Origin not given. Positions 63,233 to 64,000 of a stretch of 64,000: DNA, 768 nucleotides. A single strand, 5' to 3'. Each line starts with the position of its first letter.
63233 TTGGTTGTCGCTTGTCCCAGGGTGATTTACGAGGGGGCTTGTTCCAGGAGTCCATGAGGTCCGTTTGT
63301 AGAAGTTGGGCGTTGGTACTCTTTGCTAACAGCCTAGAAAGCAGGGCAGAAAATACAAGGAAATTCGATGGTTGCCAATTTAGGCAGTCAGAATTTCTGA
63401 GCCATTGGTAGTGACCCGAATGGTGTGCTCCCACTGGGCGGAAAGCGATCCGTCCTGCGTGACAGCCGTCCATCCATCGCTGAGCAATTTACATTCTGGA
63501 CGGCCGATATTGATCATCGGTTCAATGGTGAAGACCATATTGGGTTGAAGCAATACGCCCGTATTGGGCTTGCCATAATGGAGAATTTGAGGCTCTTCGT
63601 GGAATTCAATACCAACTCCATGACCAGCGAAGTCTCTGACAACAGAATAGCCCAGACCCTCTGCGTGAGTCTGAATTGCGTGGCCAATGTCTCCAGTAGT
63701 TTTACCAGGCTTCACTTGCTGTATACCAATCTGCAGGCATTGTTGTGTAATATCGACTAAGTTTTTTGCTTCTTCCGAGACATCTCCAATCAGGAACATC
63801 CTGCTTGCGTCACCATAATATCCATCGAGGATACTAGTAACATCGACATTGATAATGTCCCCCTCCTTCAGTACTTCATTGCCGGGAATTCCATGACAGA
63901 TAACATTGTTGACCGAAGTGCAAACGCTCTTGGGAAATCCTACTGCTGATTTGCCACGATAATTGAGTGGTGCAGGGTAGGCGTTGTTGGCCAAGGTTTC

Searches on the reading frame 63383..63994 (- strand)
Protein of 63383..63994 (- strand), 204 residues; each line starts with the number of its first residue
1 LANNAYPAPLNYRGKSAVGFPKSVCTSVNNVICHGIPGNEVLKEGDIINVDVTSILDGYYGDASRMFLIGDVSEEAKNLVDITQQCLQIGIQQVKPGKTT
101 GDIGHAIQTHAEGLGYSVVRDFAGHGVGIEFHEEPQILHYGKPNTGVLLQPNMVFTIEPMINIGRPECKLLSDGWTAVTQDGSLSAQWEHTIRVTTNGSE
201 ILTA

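Call 86: search_protein_families(library=pfam, proteins=[window:63383-63994:-], max_evalue=0.001)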
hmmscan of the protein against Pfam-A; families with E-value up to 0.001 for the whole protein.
window:63383-63994:- (204 aa): 1 family
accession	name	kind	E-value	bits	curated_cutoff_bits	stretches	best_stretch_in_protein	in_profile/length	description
PF00557.29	Peptidase_M24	-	1.2e-47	162.8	23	1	13-195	42-207/208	Metallopeptidase family M24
